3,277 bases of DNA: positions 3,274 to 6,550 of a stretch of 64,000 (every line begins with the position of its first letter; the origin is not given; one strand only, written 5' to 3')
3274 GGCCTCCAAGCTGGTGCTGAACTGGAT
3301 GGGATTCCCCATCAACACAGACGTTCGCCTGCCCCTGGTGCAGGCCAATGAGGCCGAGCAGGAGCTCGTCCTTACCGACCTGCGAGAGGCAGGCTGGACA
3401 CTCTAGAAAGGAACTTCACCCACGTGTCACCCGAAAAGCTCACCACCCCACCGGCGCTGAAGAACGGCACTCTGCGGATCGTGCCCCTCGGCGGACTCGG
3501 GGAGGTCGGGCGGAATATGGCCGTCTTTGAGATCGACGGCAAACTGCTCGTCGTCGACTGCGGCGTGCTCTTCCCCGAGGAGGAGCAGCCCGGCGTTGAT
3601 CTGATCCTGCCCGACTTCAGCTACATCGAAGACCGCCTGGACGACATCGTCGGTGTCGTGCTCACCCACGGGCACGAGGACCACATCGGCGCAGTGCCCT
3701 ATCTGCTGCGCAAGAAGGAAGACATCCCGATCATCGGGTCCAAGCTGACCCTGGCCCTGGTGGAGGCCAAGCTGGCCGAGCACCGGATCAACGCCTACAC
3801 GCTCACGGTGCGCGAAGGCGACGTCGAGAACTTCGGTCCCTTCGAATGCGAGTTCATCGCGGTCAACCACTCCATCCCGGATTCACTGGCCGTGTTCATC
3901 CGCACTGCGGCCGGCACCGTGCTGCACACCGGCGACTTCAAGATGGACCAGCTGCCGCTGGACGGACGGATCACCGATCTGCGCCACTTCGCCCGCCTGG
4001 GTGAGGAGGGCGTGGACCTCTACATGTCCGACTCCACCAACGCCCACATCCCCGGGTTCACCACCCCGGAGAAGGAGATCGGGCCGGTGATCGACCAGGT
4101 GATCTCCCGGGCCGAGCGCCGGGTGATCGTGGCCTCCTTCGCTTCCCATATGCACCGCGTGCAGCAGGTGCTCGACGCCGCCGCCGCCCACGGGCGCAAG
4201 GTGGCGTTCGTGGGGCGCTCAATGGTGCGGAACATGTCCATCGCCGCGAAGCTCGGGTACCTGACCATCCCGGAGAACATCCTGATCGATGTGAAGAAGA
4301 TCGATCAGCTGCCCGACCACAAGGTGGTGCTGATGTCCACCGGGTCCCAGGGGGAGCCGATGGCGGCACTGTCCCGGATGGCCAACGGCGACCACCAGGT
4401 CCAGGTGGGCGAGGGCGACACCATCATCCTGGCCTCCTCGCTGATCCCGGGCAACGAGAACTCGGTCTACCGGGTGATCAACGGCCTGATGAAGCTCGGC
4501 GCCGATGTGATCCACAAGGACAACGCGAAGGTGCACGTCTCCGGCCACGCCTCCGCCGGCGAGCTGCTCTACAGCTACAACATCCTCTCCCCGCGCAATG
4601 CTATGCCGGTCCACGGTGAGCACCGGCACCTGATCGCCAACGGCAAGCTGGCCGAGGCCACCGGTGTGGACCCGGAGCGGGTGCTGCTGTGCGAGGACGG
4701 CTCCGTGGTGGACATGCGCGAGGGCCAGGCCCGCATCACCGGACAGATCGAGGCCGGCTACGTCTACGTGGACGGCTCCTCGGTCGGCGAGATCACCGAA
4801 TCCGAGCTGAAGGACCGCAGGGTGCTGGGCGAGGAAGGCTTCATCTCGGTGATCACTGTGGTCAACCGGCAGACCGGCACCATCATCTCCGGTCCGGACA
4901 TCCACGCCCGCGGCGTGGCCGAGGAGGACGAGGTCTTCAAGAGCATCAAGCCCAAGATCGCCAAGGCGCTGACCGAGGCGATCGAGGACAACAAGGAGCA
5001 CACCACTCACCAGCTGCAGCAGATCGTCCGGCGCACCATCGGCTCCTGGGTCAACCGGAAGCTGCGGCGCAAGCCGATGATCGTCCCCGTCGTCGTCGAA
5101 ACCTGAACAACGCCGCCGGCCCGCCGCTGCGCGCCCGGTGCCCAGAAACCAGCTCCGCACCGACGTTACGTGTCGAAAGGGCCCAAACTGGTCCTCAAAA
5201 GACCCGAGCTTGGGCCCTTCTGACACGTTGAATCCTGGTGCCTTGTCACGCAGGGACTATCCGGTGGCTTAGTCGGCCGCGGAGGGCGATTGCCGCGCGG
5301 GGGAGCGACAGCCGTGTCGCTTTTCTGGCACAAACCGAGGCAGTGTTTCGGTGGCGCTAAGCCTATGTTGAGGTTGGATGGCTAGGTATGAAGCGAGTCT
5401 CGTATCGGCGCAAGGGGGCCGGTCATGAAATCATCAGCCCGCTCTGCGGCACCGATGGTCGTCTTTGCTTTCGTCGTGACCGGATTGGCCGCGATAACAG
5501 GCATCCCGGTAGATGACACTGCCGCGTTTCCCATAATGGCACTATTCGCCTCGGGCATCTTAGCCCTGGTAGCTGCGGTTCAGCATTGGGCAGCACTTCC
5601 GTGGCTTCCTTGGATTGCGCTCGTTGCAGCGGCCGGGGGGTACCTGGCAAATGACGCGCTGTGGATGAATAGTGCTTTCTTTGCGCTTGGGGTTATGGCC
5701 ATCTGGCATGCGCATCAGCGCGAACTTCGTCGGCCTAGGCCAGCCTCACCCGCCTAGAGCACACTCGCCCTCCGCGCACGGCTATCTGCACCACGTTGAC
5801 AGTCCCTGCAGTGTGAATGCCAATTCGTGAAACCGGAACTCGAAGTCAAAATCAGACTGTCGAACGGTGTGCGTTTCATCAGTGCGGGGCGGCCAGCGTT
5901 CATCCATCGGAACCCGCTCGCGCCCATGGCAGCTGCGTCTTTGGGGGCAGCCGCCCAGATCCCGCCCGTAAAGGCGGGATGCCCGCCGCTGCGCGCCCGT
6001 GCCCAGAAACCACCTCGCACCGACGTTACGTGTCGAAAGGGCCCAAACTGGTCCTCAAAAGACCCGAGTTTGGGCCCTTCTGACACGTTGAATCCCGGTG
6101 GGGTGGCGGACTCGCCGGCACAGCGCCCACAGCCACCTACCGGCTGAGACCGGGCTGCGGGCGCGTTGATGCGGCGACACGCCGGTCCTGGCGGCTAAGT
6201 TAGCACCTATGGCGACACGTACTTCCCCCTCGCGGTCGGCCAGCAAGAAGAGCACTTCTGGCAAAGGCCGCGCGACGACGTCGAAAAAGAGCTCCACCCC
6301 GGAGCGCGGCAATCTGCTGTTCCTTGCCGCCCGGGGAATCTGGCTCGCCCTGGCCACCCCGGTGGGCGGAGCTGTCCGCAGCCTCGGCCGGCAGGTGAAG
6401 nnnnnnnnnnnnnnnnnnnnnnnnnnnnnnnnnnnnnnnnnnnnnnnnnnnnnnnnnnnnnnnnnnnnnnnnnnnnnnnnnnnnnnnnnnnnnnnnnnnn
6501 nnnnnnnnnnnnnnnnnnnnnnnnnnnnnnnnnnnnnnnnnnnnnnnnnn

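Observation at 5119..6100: Cassette bracketed by two copies of a ~120-bp palindromic element between rnj and ftsK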

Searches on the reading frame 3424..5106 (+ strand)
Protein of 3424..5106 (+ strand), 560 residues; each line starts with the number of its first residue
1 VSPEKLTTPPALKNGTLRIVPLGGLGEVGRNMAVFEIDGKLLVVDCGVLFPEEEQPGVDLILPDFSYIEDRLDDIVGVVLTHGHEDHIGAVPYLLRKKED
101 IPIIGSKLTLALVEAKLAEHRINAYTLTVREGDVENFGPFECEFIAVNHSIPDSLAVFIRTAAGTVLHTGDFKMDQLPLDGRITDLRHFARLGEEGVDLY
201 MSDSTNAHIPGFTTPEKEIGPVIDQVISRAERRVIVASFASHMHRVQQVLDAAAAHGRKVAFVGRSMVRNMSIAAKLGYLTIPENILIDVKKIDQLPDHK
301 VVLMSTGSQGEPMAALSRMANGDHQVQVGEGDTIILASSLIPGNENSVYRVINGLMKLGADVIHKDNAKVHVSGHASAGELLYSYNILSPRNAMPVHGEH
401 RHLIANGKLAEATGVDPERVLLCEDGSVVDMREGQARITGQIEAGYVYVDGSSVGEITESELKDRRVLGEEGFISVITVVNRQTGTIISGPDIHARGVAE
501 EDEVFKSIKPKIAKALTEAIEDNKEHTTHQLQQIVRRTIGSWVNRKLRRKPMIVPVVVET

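Call 14: search_protein_families(library=pfam, proteins=[window:3424-5106:+], max_evalue=0.1)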
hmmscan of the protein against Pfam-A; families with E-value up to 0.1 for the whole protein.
window:3424-5106:+ (560 aa): 7 families
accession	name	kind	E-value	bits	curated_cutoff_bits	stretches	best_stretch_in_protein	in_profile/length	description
PF22505.1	RNase_J_b_CASP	-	1.6e-51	173.8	27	1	231-355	1-126/126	Ribonuclease J, beta-CASP domain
PF17770.6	RNase_J_C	-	4.9e-22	79.3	23.8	1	462-559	2-101/102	Ribonuclease J C-terminal domain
PF00753.33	Lactamase_B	-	7.6e-12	46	22.7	1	26-172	2-150/196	Metallo-beta-lactamase superfamily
PF07521.17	RMMBL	-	1.2e-09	38.4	21.6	1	369-416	10-59/63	Zn-dependent metallo-hydrolase RNA specificity domain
PF12706.13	Lactamase_B_2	-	1.7e-08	34.8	27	1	68-173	24-144/200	Beta-lactamase superfamily domain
PF08340.16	YicC-like_C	-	0.054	14.1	27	0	239-291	54-106/120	Endoribonuclease YicC-like, C-terminal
PF04311.20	DUF459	-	0.057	13.2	27.2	0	243-280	94-131/197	Protein of unknown function (DUF459)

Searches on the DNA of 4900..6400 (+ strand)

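Call 4: search_rna_families(source=window, start=4900, end=6400, threshold=evalue, max_evalue=1, show_alignments=3)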
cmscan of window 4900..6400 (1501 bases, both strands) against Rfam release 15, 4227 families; matches with E-value up to 1: 5.
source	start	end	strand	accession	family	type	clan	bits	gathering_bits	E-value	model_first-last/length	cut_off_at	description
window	5938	5983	+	RF01519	CC0196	Gene; sRNA;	-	26.6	35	0.0019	1-58/58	no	Caulobacter sRNA CC0196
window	6020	6096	-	RF00446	mir-133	Gene; miRNA;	-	21.6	55.5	0.064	1-74/74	no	mir-133 microRNA precursor family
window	6020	6096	+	RF00446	mir-133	Gene; miRNA;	-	19.8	55.5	0.21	1-74/74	no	mir-133 microRNA precursor family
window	6131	6149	+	RF01149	sR10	Gene; snRNA; snoRNA; CD-box;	-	16.9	45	0.19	36-54/54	no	Small nucleolar RNA sR10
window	6382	6397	-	RF01149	sR10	Gene; snRNA; snoRNA; CD-box;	-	14.7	45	0.86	39-54/54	no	Small nucleolar RNA sR10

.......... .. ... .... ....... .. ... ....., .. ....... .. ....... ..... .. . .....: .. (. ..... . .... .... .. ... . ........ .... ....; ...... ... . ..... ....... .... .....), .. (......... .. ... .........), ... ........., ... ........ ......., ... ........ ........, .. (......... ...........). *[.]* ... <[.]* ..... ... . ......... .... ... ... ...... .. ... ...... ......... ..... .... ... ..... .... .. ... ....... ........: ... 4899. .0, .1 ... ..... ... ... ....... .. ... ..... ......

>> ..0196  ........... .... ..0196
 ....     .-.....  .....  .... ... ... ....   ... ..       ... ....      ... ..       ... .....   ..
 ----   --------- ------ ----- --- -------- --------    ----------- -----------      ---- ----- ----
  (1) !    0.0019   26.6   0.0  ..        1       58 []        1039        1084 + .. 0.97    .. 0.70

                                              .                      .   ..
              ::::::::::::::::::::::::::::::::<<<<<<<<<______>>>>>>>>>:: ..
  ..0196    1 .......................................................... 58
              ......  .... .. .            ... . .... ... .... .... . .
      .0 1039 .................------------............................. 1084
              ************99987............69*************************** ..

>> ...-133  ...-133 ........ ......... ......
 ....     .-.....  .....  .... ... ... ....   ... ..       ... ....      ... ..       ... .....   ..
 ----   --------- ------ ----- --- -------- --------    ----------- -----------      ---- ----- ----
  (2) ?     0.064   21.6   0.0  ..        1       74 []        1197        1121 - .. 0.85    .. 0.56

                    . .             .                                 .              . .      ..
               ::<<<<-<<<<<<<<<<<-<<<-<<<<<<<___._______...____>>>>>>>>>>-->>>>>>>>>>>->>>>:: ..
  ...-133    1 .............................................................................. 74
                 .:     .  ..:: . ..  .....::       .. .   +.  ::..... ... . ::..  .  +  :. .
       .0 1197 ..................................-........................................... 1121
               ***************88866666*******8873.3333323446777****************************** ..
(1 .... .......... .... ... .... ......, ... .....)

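Call 51: search_dna_similar(query=window:5100-6210:+, collection=plasmids, mode=distant, max_evalue=0.001)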
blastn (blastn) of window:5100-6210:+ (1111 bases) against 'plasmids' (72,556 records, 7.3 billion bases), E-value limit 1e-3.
No match.

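Call 52: search_dna_similar(query=window:5100-6210:+, collection=phages, mode=distant, max_evalue=0.001)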
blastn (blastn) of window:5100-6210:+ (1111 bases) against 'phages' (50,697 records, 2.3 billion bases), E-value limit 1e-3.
No match.
